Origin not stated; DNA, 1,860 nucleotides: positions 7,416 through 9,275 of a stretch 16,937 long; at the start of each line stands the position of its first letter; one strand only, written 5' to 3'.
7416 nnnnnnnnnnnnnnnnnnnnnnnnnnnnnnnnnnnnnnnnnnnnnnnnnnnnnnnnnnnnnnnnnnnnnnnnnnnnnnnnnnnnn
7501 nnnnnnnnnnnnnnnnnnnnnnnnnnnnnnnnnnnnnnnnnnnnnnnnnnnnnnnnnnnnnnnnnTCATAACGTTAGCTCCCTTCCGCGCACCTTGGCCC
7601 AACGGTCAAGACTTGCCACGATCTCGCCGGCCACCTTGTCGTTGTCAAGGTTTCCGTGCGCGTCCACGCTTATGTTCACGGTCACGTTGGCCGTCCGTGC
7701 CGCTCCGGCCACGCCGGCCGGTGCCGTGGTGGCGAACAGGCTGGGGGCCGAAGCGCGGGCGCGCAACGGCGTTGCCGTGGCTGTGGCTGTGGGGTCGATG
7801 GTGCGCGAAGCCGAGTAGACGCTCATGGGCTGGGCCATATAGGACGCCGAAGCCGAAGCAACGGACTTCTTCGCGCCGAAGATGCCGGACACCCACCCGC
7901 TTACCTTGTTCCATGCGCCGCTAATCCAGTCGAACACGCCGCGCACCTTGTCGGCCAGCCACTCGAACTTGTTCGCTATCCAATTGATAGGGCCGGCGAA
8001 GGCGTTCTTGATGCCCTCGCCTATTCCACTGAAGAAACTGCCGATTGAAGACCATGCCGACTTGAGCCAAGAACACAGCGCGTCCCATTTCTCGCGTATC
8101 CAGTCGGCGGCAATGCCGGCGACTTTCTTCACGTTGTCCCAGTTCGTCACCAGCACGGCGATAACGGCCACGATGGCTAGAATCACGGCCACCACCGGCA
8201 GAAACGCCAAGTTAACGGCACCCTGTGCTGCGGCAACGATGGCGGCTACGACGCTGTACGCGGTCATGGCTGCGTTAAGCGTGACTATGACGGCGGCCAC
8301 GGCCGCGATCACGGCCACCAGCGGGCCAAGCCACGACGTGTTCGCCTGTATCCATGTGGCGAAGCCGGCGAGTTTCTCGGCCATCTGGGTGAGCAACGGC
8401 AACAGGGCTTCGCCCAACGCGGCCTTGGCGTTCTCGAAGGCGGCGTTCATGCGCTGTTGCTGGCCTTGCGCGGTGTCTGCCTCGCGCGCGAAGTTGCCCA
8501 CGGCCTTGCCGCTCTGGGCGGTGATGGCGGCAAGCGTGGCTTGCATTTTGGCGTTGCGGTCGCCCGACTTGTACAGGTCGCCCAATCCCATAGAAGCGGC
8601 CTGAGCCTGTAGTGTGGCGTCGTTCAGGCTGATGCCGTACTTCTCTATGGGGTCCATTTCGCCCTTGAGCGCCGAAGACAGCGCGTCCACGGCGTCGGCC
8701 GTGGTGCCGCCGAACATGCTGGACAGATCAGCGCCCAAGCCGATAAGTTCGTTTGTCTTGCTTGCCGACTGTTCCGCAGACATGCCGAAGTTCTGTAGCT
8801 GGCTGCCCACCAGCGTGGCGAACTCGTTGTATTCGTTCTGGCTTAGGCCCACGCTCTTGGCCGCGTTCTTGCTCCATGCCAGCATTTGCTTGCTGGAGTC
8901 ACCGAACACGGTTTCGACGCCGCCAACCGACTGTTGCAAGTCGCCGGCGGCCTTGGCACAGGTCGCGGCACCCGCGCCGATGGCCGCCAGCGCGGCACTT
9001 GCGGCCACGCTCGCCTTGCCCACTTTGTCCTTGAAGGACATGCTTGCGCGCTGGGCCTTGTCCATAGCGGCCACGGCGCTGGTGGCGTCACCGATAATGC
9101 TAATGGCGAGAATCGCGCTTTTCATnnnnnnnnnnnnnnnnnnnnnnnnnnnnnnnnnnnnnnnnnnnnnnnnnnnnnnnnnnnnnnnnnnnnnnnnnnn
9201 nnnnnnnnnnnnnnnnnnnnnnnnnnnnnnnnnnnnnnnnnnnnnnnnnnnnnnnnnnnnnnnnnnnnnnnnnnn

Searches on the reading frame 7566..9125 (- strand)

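Call 67: search_protein_families(library=pfam, proteins=[window:7566-9125:-], max_evalue=0.01)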
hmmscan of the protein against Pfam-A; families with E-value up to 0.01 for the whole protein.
window:7566-9125:- (519 aa): 1 family
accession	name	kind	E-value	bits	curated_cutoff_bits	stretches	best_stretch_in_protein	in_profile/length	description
PF02096.25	60KD_IMP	-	0.0016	18.9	35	1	186-325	25-144/163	60Kd inner membrane protein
